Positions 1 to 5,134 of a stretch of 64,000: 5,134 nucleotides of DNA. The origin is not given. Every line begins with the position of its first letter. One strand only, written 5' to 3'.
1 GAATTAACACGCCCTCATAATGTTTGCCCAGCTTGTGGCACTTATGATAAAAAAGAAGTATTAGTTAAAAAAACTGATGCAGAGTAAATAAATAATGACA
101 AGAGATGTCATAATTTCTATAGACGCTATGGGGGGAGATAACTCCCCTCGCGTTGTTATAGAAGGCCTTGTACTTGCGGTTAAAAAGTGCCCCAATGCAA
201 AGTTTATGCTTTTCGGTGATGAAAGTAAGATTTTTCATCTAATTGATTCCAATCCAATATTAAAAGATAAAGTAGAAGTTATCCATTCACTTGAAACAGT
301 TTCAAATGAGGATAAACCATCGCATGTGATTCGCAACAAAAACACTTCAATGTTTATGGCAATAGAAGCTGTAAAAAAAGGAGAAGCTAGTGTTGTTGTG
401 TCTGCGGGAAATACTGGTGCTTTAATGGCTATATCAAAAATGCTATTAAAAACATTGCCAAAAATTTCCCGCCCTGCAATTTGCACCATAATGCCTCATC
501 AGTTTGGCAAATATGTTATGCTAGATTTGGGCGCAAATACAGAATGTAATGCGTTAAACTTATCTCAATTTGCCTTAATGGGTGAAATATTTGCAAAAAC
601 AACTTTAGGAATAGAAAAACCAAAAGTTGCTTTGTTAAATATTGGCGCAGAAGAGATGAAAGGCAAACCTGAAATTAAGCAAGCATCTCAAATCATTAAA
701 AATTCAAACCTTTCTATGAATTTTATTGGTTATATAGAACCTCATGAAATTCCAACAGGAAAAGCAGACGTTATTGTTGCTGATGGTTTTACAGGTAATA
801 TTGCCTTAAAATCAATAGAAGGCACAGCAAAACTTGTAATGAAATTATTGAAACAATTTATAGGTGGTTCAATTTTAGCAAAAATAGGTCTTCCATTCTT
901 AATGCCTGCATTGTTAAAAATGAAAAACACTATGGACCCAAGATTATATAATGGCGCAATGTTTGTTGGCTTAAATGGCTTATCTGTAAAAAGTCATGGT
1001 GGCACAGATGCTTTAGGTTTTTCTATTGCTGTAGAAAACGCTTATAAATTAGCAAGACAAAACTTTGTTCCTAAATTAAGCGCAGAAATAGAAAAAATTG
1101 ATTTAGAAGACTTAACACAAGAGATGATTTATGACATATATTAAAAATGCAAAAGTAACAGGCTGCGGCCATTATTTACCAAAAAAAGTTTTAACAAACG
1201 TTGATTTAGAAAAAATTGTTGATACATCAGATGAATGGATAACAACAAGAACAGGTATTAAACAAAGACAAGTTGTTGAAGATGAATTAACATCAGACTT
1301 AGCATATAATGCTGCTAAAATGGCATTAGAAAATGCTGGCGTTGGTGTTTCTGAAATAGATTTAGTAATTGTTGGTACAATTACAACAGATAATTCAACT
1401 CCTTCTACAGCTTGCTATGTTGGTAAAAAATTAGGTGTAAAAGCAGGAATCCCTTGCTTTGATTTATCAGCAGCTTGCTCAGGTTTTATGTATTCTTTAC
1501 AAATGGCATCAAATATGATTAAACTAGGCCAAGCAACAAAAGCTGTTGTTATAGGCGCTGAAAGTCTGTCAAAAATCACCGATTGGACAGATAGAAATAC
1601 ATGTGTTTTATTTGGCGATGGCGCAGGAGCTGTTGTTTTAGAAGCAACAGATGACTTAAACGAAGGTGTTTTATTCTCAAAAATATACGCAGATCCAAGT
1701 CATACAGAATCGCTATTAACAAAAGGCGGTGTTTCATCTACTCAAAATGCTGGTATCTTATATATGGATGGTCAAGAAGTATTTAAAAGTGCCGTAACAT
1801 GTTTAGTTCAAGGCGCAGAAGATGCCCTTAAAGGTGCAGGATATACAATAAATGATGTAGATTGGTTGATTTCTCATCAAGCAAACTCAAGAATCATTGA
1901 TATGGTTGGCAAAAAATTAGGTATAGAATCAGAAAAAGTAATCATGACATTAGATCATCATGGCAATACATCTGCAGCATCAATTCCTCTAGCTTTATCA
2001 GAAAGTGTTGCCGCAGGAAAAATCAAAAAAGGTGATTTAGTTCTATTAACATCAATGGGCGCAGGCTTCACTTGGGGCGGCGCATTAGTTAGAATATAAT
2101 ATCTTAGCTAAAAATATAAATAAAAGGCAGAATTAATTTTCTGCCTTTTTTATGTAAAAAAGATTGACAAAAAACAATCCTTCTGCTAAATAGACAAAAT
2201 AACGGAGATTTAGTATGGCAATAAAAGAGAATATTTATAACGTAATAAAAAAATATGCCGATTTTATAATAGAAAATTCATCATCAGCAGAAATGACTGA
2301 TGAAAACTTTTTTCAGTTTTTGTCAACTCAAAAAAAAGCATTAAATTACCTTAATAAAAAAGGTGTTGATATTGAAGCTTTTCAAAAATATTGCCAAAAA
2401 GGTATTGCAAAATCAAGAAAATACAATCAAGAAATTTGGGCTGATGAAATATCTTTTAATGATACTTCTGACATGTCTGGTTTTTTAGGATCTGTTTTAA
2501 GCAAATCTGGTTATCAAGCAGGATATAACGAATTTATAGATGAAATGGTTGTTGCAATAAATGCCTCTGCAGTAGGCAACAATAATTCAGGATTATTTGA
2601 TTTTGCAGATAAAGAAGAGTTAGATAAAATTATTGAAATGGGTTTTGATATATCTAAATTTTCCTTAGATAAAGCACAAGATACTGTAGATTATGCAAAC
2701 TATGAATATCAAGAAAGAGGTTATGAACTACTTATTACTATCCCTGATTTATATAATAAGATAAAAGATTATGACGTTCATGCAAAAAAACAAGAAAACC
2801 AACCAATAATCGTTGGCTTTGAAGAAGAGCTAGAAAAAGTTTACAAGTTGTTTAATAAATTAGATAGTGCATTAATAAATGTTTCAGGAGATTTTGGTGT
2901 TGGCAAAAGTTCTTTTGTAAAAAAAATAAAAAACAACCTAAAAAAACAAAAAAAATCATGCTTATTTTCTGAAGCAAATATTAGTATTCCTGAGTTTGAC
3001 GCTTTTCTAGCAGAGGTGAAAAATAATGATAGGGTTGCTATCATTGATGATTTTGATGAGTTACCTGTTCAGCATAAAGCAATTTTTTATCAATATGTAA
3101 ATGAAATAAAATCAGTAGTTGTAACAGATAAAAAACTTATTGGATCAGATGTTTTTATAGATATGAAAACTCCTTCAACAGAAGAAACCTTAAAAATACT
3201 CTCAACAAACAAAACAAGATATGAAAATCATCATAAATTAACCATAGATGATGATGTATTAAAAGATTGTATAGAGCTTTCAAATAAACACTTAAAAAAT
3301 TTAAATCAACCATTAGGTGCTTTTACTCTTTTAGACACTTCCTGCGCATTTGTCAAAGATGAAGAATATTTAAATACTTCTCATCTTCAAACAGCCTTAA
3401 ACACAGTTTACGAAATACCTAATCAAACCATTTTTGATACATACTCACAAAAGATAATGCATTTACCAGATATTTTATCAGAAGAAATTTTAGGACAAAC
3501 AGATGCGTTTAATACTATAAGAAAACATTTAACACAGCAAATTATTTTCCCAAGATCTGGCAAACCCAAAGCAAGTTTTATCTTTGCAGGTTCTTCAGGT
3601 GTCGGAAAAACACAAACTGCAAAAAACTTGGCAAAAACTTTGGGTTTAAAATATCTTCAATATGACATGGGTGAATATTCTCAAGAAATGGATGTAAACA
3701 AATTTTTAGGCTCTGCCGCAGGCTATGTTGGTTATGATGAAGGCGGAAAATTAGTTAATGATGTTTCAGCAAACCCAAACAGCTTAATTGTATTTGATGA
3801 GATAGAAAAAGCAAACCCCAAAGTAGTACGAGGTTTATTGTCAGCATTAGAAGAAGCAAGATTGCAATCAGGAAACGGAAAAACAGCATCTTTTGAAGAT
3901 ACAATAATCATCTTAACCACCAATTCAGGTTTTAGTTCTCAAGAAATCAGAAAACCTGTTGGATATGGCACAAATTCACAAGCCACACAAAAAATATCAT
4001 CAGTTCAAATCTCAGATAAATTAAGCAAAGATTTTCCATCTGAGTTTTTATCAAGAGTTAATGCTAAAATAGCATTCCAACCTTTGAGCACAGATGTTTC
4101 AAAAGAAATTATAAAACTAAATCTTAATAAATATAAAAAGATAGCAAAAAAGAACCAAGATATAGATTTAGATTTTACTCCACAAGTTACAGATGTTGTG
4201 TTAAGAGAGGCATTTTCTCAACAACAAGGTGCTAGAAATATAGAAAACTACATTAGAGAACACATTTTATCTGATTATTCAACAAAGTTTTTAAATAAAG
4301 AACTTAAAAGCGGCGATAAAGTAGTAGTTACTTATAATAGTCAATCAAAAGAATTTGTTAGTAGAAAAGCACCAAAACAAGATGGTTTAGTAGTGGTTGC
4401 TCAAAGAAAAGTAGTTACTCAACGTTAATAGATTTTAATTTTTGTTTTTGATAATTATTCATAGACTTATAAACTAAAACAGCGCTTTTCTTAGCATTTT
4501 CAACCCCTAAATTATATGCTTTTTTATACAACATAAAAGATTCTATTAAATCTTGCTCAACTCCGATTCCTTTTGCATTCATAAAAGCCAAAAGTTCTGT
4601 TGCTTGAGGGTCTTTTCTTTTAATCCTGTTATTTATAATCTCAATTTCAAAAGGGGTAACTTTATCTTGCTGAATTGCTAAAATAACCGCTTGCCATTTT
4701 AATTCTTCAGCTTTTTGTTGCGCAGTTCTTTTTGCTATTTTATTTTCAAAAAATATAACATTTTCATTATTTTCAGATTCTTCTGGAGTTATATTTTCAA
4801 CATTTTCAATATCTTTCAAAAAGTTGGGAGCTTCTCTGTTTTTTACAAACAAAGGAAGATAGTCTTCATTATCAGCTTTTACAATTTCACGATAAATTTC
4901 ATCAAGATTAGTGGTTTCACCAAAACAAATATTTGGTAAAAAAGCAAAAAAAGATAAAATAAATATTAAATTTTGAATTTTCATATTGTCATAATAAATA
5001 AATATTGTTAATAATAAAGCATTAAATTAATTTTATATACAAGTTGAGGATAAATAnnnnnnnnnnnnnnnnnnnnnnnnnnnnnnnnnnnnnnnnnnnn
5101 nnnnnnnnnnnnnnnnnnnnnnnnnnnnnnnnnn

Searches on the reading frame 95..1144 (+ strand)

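Call 41: search_protein_families(library=pfam, proteins=[window:95-1144:+], max_evalue=0.001)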
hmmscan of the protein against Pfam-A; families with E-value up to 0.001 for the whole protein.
window:95-1144:+ (349 aa): 1 family
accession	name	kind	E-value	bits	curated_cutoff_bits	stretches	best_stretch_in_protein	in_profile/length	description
PF02504.20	FA_synthesis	-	2.7e-100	336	29.1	1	6-325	2-322/324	Fatty acid synthesis protein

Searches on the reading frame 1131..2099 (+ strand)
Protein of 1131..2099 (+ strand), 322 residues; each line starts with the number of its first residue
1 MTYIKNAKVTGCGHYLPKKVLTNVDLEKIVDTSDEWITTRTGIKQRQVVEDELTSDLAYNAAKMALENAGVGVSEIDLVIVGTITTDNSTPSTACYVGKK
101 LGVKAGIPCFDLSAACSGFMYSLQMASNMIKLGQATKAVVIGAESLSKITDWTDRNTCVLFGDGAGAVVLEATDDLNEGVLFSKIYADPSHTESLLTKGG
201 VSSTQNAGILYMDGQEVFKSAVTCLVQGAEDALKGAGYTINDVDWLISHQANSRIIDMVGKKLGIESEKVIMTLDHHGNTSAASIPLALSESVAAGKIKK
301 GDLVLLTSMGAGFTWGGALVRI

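Call 41: search_protein_families(library=pfam, proteins=[window:1131-2099:+], max_evalue=0.001)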
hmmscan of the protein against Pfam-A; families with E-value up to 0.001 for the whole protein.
window:1131-2099:+ (322 aa): 7 families
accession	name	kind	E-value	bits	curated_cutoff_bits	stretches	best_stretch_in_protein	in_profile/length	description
PF08541.16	ACP_syn_III_C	-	9.1e-37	125.5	26.6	1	234-322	2-90/90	3-Oxoacyl-[acyl-carrier-protein (ACP)] synthase III C terminal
PF08545.16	ACP_syn_III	-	2.4e-31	107.9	24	1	110-188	1-79/80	3-Oxoacyl-[acyl-carrier-protein (ACP)] synthase III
PF00108.29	Thiolase_N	-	1.3e-12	48.1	26.4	1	39-151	7-120/260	Thiolase, N-terminal domain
PF08392.18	FAE1_CUT1_RppA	-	1.7e-08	34.6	27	1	56-151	85-180/290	FAE1/Type III polyketide synthase-like protein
PF07451.17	SpoVAD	-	1.7e-06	27.5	22.1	1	55-141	52-131/329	Stage V sporulation protein AD (SpoVAD)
PF00195.25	Chal_sti_synt_N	-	0.00042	20.3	27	1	39-172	84-223/225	Chalcone and stilbene synthases, N-terminal domain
PF00109.32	ketoacyl-synt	-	0.0005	20.2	20.8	0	92-147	152-205/252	Beta-ketoacyl synthase, N-terminal domain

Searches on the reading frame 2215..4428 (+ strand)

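Call 41: search_protein_families(library=pfam, proteins=[window:2215-4428:+], max_evalue=0.001)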
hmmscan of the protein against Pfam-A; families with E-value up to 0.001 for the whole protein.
window:2215-4428:+ (737 aa): 20 families
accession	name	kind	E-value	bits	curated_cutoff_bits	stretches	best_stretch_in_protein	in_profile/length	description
PF07724.20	AAA_2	-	4.4e-38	131.3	27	1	450-616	1-164/166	AAA domain (Cdc48 subfamily)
PF17871.7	AAA_lid_9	-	9.7e-15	54.8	22.8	1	321-401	1-81/104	AAA lid domain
PF10431.15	ClpB_D2-small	-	1.5e-13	51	21.9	1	624-705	1-81/81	C-terminal, D2-small domain, of ClpB protein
PF00004.35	AAA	-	1.1e-11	45.7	21.2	1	456-571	2-110/131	ATPase family associated with various cellular activities (AAA)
PF07728.20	AAA_5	-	1.1e-10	42.1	22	1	455-572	2-124/139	AAA domain (dynein-related subfamily)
PF00910.28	RNA_helicase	-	1.7e-07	32.1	21.5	0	223-298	3-71/105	RNA helicase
PF00158.32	Sigma54_activat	-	3.8e-07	30.4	20.2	1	451-572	21-144/168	Sigma-54 interaction domain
PF03193.22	RsgA_GTPase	-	6.3e-07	29.8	30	0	177-244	63-132/174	RsgA GTPase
PF13401.12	AAA_22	-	2e-06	28.6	27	0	454-543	7-106/130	AAA domain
PF07693.20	KAP_NTPase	-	3.1e-06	27.1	20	1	207-328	6-105/293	KAP family P-loop domain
PF13191.12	AAA_16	-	4.5e-06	27.7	32.6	0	203-247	6-53/167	AAA ATPase domain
PF07726.17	AAA_3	-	6.1e-06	26.6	27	1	457-571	4-111/131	ATPase family associated with various cellular activities (AAA)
PF13238.12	AAA_18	-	1.4e-05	26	29.4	0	457-569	3-99/128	AAA domain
PF02367.23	TsaE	-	3.1e-05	24.4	26.6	0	210-245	11-48/128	Threonylcarbamoyl adenosine biosynthesis protein TsaE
PF00485.24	PRK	-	5e-05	23.6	22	0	220-274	1-54/196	Phosphoribulokinase / Uridine kinase family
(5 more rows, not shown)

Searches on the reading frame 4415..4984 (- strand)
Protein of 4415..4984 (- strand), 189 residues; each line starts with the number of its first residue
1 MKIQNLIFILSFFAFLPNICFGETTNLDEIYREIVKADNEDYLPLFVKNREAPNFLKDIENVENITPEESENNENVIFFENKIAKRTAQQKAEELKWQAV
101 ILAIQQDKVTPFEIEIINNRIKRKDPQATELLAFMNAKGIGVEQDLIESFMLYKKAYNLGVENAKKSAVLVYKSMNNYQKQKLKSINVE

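Call 41: search_protein_families(library=pfam, proteins=[window:4415-4984:-], max_evalue=0.001)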
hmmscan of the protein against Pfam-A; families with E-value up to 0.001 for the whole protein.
window:4415-4984:- (189 aa): 1 family
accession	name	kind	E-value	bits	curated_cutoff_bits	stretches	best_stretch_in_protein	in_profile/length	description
PF08238.18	Sel1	-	0.00011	23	30.7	1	127-160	2-35/36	Sel1 repeat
